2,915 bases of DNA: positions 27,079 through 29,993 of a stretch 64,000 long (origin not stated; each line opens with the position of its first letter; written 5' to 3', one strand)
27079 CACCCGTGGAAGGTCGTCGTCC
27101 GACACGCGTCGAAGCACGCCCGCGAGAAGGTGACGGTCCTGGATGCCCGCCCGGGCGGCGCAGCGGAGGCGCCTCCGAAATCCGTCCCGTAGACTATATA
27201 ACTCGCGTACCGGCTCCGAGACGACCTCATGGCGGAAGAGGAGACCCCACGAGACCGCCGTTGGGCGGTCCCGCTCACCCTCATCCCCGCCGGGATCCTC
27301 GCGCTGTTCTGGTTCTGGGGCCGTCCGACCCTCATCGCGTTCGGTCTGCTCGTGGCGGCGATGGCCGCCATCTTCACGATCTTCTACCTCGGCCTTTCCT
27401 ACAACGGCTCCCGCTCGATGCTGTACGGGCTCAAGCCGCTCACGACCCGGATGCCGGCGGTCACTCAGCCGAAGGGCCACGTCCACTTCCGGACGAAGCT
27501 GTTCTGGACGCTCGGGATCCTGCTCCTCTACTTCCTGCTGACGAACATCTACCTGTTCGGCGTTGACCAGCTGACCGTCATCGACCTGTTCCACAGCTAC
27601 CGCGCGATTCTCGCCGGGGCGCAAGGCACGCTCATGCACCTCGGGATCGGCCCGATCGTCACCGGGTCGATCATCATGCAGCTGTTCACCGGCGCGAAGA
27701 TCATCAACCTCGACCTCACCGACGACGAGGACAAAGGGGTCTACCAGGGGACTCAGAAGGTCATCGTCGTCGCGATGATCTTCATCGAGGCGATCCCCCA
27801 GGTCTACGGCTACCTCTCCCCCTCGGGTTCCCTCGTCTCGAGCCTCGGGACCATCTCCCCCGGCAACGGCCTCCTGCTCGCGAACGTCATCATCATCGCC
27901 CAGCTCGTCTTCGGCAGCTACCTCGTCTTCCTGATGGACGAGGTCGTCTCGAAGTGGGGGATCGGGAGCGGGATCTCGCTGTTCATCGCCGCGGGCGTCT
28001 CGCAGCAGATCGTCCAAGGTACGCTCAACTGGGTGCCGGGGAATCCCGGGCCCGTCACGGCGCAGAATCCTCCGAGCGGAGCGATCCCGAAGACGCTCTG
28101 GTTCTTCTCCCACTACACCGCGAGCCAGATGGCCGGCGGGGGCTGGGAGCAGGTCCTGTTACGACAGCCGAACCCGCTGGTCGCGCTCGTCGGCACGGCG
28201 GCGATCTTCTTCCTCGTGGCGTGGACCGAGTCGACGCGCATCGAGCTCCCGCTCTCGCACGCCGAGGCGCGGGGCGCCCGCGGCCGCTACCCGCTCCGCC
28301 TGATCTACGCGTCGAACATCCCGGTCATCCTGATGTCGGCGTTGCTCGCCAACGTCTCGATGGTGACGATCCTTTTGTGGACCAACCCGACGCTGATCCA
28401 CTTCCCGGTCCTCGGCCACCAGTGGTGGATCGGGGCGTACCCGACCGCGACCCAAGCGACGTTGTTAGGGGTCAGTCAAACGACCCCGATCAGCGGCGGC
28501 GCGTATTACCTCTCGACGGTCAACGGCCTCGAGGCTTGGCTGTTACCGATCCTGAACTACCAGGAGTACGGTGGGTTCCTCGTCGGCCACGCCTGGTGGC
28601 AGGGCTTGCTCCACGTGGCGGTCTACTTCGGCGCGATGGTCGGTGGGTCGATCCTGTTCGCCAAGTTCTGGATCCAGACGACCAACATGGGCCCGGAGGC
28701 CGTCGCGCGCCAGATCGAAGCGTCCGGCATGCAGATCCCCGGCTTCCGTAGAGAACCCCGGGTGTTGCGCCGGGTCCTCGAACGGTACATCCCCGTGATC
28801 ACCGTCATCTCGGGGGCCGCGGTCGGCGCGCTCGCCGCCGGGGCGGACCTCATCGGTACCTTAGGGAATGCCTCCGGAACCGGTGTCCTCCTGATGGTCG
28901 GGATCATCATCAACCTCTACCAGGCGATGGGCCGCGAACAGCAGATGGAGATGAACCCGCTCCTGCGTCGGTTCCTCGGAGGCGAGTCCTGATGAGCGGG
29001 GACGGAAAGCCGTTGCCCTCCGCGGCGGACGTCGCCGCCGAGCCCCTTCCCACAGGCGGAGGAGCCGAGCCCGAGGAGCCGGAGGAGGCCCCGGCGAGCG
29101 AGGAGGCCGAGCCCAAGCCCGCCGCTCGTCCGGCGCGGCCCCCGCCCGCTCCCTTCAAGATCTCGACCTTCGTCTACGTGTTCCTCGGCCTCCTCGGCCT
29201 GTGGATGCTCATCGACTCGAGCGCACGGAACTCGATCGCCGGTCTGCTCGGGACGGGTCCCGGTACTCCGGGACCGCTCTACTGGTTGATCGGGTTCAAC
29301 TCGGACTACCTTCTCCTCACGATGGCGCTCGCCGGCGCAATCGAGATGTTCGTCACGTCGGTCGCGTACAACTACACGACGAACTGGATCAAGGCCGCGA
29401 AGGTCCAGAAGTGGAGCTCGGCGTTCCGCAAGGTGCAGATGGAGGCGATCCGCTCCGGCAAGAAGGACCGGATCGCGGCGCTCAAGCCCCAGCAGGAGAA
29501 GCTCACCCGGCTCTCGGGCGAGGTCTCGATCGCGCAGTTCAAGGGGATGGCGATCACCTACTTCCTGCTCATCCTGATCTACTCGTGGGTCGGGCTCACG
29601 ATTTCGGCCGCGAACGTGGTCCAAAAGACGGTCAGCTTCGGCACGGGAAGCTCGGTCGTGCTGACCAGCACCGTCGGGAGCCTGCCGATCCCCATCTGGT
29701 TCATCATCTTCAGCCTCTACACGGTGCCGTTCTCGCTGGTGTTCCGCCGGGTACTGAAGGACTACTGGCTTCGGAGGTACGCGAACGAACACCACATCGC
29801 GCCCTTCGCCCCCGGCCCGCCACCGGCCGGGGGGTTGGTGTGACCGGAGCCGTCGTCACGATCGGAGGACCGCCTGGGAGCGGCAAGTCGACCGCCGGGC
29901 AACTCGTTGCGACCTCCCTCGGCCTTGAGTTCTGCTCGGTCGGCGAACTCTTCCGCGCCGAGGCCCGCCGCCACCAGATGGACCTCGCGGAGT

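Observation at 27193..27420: SecY carries an in-frame 63-aa N-terminal extension with two predicted TM helices, driven by its own TATA box for a leaderless transcript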

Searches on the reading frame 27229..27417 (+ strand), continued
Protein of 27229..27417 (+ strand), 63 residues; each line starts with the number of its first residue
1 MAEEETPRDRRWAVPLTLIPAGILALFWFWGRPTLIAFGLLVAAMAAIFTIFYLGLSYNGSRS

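Call 64: find_encoding_contigs(protein=P0260, flank=2500, max_places=2)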
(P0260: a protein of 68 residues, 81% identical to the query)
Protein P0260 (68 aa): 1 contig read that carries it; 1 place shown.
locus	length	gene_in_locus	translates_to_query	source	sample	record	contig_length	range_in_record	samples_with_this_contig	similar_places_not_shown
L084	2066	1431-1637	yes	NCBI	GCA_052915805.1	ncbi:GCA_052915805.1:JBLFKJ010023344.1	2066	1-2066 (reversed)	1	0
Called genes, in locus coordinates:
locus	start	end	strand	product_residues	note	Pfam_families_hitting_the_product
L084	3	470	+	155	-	?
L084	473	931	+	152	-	PF00327:Ribosomal_L30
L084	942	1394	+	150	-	PF00828:Ribosomal_L27A (weak)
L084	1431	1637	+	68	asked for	-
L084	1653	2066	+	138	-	?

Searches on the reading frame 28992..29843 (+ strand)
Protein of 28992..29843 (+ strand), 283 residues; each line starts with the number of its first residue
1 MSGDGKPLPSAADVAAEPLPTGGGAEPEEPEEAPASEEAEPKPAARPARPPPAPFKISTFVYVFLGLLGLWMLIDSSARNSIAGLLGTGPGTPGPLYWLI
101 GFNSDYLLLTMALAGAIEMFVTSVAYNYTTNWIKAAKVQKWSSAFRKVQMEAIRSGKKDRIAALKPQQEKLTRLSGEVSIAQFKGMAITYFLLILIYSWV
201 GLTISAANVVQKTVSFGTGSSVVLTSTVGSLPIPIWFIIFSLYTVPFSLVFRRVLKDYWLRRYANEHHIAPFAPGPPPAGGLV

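Call 3: search_protein_families(library=pfam, proteins=[window:28992-29843:+], max_evalue=0.01)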
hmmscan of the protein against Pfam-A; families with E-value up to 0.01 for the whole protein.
window:28992-29843:+ (283 aa): 1 family
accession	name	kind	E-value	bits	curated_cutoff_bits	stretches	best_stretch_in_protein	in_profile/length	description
PF01956.21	EMC3_TMCO1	-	6.7e-12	45.9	27.1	1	108-255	16-165/169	Integral membrane protein EMC3/TMCO1-like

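Call 53: search_protein_families(library=ncbifam, proteins=[window:28992-29840:+], max_evalue=0.01)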
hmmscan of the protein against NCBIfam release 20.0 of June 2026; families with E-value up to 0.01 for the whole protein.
window:28992-29840:+ (283 aa): 0 families
